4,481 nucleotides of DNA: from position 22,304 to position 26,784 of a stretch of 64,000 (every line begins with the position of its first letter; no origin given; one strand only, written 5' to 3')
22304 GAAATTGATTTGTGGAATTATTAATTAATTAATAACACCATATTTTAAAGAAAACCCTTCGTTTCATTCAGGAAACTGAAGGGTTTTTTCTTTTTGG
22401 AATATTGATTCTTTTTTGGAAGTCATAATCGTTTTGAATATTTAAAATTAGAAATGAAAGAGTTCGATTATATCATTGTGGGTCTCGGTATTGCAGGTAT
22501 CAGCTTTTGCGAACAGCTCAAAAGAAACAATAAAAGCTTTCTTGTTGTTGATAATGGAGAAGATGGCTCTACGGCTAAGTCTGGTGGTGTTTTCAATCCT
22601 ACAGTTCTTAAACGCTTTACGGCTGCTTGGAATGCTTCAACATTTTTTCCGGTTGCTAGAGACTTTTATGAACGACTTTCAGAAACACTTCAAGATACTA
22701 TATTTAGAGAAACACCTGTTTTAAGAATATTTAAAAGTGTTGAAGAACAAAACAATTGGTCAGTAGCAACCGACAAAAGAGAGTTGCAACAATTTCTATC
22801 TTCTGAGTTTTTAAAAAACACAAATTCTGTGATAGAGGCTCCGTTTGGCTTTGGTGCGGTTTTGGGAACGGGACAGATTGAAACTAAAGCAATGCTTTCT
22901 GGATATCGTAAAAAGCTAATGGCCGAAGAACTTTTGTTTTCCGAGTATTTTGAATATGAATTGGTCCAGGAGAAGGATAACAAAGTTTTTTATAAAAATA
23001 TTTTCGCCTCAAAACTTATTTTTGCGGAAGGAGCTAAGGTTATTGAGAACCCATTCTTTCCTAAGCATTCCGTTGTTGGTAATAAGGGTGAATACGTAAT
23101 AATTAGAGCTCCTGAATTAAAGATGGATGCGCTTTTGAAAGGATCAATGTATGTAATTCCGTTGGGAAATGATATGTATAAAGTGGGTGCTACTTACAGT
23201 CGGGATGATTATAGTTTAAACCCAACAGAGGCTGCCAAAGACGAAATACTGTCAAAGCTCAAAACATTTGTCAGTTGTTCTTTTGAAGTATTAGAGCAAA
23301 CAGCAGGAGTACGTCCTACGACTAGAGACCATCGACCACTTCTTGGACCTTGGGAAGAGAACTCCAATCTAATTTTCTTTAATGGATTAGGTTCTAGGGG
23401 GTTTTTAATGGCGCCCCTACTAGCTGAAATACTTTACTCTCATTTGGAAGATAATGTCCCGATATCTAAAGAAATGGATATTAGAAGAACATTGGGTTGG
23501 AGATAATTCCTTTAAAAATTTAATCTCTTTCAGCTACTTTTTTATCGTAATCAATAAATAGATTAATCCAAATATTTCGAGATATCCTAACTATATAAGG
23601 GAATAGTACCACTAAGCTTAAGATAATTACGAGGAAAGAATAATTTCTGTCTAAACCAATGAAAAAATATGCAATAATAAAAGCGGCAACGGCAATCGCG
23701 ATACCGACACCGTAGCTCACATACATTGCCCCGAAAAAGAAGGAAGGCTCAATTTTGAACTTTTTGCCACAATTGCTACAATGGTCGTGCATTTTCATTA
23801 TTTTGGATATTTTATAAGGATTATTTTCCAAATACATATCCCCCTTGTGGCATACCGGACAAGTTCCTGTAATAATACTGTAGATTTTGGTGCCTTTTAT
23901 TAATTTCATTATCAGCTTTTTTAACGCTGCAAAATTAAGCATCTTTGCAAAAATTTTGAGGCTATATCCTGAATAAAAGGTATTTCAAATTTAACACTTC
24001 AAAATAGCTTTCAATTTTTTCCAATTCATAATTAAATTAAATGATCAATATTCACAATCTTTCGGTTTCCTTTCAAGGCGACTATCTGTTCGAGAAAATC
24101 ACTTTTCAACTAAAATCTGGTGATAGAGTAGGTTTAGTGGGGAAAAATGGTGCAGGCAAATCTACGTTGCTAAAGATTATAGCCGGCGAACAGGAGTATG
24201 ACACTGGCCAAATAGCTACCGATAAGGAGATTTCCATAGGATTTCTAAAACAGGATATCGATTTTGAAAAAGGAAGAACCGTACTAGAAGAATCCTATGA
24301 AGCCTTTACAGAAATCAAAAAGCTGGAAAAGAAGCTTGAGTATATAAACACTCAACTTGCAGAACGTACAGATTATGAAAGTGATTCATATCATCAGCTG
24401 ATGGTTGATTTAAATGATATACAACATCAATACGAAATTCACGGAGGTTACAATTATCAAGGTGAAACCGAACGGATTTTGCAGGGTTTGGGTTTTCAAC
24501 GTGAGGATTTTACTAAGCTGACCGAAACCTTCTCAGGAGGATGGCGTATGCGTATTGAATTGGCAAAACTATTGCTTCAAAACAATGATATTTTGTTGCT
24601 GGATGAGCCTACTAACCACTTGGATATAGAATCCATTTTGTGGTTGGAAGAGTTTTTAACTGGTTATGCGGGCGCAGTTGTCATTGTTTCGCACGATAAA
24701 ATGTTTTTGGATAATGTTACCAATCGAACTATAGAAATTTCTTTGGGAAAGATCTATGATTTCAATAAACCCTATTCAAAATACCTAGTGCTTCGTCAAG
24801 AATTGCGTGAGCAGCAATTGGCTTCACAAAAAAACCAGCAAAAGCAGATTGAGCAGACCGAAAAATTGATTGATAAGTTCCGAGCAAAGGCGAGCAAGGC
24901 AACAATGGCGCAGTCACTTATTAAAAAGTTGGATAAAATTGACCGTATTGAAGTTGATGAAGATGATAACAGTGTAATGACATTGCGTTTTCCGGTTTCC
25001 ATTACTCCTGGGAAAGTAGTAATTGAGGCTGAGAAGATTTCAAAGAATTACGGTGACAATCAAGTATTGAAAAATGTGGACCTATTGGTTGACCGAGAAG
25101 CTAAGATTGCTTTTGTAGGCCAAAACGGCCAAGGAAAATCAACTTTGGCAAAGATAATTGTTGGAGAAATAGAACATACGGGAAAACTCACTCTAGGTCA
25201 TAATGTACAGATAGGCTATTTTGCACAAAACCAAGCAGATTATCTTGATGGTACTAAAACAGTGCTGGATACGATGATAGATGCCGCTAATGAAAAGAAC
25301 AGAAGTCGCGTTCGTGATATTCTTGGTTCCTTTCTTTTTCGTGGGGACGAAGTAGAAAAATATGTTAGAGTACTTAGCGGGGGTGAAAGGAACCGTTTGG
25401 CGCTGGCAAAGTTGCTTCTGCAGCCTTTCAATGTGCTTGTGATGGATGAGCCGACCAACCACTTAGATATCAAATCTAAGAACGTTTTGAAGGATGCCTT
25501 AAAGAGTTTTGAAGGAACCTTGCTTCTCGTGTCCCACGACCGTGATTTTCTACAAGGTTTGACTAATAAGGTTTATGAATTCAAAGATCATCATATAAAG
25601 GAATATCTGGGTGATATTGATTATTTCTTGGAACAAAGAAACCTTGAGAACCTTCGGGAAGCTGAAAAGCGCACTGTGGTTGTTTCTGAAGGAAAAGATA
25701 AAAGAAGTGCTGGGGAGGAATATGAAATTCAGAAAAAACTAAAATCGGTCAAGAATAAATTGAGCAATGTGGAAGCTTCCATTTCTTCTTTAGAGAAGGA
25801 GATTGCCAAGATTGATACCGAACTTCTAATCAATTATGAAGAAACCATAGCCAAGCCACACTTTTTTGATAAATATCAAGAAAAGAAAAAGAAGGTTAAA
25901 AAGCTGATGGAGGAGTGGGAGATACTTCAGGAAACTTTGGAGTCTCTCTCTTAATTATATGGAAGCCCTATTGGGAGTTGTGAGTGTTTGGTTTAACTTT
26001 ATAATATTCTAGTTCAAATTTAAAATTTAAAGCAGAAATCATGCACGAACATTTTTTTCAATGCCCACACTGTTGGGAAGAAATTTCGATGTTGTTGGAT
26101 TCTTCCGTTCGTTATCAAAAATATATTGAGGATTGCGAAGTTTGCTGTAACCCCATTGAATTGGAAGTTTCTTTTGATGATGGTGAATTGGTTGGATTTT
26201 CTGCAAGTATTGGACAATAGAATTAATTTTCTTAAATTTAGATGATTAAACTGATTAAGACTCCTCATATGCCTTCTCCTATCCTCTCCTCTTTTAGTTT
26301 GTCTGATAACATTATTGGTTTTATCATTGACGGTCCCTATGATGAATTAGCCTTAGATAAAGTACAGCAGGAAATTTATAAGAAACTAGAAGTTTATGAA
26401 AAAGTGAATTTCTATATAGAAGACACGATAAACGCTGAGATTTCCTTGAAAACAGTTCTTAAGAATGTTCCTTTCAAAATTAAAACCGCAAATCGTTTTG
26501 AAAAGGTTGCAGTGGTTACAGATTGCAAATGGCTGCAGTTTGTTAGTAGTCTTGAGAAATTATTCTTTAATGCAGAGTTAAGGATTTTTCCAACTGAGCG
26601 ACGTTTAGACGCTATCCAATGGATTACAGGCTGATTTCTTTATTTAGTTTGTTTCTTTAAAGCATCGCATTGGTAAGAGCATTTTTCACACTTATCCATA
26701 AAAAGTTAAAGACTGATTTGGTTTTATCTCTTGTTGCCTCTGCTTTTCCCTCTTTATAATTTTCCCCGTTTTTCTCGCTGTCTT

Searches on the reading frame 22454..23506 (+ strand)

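Call 54: search_protein_families(library=pfam, max_evalue=0.001, proteins=[window:22454-23506:+])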
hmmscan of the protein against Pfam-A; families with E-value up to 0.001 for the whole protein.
window:22454-23506:+ (350 aa): 2 families
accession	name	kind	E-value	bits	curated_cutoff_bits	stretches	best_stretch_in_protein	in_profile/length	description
PF01266.30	DAO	-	1.3e-28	101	27.9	1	5-327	1-350/353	FAD dependent oxidoreductase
PF13450.12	NAD_binding_8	-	0.00027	21.6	21.9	1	8-75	1-68/68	NAD(P)-binding Rossmann-like domain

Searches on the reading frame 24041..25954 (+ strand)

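Call 54: search_protein_families(library=pfam, max_evalue=0.001, proteins=[window:24041-25954:+])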
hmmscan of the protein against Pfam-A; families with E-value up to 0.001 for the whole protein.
window:24041-25954:+ (637 aa): 15 families
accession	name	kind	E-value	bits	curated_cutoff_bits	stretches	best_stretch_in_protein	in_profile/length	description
PF00005.33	ABC_tran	-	1e-47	162.6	25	2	18-192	2-137/137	ABC transporter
PF12848.13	ABC_tran_Xtn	-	9.9e-23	80.5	25.9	1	231-312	1-82/85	ABC transporter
PF13304.12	AAA_21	-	4.3e-12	47.1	27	1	31-109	3-108/304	AAA domain, putative AbiEii toxin, Type IV TA system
PF03193.22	RsgA_GTPase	-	3.3e-08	34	30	1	8-61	88-140/174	RsgA GTPase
PF13555.12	AAA_29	-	6.7e-07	29.4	27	0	17-44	12-39/61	P-loop containing region of AAA domain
PF01926.29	MMR_HSR1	-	6e-06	26.8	21.9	0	29-55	1-26/113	50S ribosome-binding GTPase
PF00004.35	AAA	-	3.3e-05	24.8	21.2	0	357-379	2-24/131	ATPase family associated with various cellular activities (AAA)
PF05729.18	NACHT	-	6.7e-05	23.2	26.7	0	356-379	3-26/167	NACHT domain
PF00350.29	Dynamin_N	-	0.00015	22.3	27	0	30-116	1-89/168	Dynamin family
PF00910.28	RNA_helicase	-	0.00016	22.5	21.5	0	357-406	2-48/105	RNA helicase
PF24883.2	NPHP3_N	-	0.00032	21.4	24.8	0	359-415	28-78/164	Nephrocystin 3, N-terminal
PF02463.25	SMC_N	-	0.00055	19.9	40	0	265-509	53-206/220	RecF/RecN/SMC N terminal domain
PF05496.18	RuvB_N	-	0.00074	19.8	27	0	355-388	35-68/159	Holliday junction DNA helicase RuvB P-loop domain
PF16326.10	ABC_tran_CTD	-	0.00078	20.1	32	0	571-631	7-69/69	ABC transporter C-terminal domain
PF02367.23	TsaE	-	0.00079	19.8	26.6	0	18-53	12-47/128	Threonylcarbamoyl adenosine biosynthesis protein TsaE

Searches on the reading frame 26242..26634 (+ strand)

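Call 54: search_protein_families(library=pfam, max_evalue=0.001, proteins=[window:26242-26634:+])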
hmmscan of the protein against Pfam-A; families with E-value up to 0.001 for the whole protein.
window:26242-26634:+ (130 aa): 1 family
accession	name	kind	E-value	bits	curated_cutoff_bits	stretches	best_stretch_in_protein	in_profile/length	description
PF11964.13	SpoIIAA-like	-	9.3e-16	58.9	25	1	24-128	1-105/106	SpoIIAA-like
